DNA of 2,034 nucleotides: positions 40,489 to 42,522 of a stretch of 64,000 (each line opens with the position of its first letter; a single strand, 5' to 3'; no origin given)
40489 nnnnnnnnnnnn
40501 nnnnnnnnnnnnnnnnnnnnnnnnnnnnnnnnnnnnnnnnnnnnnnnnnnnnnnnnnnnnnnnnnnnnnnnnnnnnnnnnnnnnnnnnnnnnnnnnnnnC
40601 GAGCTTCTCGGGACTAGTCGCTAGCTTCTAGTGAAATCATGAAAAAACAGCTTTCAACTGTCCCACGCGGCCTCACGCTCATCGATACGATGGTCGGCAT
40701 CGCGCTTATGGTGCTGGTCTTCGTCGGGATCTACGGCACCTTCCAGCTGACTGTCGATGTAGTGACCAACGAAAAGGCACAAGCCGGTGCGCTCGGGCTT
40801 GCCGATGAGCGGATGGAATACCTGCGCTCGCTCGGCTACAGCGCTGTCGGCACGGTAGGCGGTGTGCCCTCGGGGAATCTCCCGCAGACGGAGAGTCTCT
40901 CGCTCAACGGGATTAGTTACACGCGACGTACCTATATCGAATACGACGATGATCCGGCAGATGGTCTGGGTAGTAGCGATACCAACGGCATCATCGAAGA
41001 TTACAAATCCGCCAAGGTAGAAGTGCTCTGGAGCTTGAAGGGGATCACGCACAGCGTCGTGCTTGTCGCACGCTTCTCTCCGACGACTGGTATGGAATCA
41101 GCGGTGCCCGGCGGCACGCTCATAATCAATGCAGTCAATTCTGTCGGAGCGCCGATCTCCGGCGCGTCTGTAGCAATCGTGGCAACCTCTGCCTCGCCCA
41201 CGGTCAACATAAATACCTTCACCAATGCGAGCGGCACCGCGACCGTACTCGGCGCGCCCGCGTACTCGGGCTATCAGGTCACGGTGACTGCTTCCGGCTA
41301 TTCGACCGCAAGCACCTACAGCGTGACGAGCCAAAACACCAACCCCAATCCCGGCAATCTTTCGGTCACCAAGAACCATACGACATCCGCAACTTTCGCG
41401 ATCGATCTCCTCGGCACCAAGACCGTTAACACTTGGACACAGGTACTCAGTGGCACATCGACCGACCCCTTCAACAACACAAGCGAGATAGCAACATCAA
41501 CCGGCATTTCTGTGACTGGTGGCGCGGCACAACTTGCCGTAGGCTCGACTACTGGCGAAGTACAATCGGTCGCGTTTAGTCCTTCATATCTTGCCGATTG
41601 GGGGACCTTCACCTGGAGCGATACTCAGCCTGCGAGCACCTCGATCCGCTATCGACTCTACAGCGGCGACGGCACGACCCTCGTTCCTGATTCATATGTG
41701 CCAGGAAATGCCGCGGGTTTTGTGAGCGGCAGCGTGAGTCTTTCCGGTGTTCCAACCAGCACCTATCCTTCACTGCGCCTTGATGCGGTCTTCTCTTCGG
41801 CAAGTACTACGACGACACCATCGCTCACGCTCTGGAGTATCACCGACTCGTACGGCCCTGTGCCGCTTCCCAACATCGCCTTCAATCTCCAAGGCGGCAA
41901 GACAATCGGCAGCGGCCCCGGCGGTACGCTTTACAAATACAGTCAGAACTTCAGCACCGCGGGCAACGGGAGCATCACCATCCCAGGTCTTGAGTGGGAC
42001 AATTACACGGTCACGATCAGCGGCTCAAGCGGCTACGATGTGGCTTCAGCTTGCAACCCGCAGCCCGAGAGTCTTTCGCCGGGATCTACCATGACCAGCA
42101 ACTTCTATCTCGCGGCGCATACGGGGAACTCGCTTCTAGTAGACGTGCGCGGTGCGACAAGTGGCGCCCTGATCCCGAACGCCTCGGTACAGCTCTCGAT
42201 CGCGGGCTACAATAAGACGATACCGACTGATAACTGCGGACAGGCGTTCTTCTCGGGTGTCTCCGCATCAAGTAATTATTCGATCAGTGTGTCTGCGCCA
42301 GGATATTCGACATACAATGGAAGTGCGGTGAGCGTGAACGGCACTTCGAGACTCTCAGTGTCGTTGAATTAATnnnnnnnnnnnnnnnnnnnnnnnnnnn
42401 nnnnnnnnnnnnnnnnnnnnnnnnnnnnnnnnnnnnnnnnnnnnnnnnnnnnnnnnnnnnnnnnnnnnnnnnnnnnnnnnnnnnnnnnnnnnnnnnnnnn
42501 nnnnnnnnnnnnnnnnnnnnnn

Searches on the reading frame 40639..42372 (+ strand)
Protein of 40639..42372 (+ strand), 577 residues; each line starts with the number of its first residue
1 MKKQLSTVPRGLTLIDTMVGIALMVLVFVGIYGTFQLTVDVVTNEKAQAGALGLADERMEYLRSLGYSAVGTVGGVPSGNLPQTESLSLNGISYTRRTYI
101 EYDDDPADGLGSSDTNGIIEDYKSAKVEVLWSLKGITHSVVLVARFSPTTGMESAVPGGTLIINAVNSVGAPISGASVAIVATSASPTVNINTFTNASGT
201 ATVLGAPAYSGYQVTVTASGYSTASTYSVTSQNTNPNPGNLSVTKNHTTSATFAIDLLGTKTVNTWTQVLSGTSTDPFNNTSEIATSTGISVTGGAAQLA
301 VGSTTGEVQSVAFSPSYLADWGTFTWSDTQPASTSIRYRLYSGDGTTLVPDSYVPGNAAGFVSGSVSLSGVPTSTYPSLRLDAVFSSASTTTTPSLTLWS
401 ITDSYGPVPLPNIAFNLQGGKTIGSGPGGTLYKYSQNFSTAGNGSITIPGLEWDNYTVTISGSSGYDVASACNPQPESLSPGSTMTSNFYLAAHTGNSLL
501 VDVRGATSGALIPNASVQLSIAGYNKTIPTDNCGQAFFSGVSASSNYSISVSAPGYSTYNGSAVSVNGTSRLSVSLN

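Call 20: find_encoding_contigs(protein=window:40639-42372:+, flank=10000, max_places=10)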
Protein window:40639-42372:+ (577 aa): 1 contig read that carries it; 1 place shown.
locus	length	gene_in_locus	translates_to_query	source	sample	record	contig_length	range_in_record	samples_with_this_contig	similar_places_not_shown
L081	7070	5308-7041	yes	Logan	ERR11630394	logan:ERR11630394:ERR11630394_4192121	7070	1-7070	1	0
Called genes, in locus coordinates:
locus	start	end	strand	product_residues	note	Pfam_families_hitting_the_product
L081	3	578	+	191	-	?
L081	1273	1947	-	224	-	-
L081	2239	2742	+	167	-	PF13238:AAA_18 (faint), PF13671:AAA_33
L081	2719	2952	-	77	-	-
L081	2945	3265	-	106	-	-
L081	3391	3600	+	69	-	PF17209:Hfq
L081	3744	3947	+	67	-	-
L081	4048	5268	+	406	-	PF00482:T2SSF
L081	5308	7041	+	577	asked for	PF17802:SpaA (faint), PF13620:CarboxypepD_reg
